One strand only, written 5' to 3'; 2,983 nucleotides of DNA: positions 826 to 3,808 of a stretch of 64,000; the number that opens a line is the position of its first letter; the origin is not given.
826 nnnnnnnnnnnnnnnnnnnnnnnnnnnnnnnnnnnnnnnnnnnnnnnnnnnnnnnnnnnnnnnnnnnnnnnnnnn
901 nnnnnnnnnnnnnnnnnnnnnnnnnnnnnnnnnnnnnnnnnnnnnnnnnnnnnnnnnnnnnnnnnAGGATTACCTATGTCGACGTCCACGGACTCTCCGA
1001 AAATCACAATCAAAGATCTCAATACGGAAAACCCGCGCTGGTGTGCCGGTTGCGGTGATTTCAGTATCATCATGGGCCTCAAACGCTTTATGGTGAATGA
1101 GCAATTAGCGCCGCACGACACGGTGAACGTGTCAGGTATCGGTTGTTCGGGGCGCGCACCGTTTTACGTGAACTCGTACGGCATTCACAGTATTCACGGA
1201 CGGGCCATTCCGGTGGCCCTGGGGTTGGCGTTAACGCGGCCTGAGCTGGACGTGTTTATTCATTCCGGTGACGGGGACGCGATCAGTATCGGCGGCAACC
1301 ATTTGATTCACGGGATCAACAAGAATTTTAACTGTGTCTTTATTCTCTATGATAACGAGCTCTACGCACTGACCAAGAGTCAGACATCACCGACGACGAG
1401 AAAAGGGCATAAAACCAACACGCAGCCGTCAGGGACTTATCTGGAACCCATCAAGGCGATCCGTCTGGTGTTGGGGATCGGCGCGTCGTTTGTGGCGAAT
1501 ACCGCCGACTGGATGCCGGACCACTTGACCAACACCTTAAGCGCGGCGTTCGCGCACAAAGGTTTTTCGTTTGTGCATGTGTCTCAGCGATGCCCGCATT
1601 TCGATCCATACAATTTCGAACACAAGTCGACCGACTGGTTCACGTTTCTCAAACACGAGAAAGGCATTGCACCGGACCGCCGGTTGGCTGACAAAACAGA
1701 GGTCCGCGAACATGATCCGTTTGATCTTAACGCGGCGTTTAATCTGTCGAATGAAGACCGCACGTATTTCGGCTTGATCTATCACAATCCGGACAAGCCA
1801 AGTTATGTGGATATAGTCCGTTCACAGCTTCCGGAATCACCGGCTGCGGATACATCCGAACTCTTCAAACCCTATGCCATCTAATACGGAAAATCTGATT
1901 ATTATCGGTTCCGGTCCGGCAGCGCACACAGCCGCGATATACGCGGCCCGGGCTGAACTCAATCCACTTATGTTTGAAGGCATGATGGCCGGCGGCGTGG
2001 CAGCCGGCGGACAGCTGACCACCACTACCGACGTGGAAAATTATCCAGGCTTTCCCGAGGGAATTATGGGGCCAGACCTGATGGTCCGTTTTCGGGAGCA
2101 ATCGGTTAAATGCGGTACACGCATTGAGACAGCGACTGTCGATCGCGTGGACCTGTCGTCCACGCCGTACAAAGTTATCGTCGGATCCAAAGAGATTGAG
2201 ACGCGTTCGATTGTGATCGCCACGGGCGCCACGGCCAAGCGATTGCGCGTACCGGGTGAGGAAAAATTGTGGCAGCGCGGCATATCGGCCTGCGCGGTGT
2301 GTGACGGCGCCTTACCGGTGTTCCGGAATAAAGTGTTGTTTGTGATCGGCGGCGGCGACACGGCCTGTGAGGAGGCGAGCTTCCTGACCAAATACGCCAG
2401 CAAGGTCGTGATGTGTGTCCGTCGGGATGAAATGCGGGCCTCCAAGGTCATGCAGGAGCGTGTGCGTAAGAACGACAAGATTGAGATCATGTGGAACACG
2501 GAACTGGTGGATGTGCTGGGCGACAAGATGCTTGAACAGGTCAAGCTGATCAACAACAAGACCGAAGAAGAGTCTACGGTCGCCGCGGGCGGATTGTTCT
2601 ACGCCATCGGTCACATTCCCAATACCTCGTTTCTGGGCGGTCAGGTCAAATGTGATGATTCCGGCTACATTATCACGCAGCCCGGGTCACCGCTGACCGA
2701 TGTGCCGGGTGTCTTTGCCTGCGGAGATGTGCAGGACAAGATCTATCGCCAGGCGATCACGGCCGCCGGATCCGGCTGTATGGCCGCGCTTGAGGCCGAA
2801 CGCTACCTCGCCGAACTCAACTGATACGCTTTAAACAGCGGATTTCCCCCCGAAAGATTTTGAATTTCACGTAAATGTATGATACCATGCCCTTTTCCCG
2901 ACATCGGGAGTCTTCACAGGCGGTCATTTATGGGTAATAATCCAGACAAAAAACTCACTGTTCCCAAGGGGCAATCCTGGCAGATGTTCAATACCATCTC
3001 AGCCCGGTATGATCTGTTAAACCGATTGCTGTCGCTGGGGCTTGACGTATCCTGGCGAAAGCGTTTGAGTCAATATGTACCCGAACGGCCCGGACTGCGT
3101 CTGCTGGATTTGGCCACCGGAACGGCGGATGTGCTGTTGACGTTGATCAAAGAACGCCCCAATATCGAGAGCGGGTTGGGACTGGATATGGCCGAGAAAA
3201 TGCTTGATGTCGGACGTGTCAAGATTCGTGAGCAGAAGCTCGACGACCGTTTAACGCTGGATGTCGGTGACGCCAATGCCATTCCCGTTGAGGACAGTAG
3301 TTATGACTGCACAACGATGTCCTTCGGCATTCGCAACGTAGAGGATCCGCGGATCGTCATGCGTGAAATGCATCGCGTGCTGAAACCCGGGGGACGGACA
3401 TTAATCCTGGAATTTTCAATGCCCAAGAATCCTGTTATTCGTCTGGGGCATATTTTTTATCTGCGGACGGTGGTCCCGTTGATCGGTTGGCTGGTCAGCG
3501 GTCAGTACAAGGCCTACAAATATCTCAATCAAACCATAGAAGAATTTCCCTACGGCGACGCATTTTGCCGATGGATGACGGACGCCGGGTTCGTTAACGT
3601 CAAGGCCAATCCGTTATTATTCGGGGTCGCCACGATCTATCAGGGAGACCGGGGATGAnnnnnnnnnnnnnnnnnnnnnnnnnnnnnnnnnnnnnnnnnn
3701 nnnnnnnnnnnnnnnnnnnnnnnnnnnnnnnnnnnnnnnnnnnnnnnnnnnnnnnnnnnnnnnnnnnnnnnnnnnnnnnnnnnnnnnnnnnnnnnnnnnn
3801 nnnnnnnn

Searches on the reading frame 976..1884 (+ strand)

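Call 59: search_protein_families(library=pfam, proteins=[window:976-1884:+])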
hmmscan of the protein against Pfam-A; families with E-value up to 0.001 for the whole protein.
window:976-1884:+ (302 aa): 2 families
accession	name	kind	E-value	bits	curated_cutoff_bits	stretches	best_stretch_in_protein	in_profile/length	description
PF02775.26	TPP_enzyme_C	-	1e-25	90.7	21.9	1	55-202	2-151/151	Thiamine pyrophosphate enzyme, C-terminal TPP binding domain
PF12367.13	PFO_beta_C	-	5e-06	26.9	24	1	245-281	23-61/66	Pyruvate ferredoxin oxidoreductase beta subunit C terminal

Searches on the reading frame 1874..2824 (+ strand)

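Call 59: search_protein_families(library=pfam, proteins=[window:1874-2824:+])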
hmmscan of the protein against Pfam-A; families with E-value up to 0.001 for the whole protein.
window:1874-2824:+ (316 aa): 5 families
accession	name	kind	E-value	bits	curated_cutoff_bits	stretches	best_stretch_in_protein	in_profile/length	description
PF07992.20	Pyr_redox_2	-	8.7e-47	160.4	26.1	1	7-301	2-291/291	Pyridine nucleotide-disulphide oxidoreductase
PF13738.12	Pyr_redox_3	-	4.9e-17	62.6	30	1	87-284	102-305/305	Pyridine nucleotide-disulphide oxidoreductase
PF00070.33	Pyr_redox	-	1.4e-16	61.2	22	1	156-225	3-79/82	Pyridine nucleotide-disulphide oxidoreductase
PF12831.13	FAD_oxidored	-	0.00013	21.9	27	0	8-75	2-70/416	FAD dependent oxidoreductase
PF00890.30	FAD_binding_2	-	0.00027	20.7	20.4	0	8-35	2-29/414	FAD binding domain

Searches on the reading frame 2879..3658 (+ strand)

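Call 59: search_protein_families(library=pfam, proteins=[window:2879-3658:+])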
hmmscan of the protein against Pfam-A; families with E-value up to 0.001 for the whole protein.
window:2879-3658:+ (259 aa): 6 families
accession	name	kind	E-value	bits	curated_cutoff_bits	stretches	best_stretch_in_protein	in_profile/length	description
PF01209.24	Ubie_methyltran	-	4.9e-55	186.9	20.1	1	35-256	11-231/233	ubiE/COQ5 methyltransferase family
PF13847.12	Methyltransf_31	-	3.2e-16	59.7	27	1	71-180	3-113/145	Methyltransferase domain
PF08241.18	Methyltransf_11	-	9.5e-16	58.7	21.2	1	76-175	1-94/95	Methyltransferase domain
PF13649.12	Methyltransf_25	-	1.4e-15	58.2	27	1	76-172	2-97/97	Methyltransferase domain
PF08242.18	Methyltransf_12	-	6.2e-11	43.3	30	1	76-173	1-97/98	Methyltransferase domain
PF13489.12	Methyltransf_23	-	3.4e-10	40.3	27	1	59-242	9-163/164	Methyltransferase domain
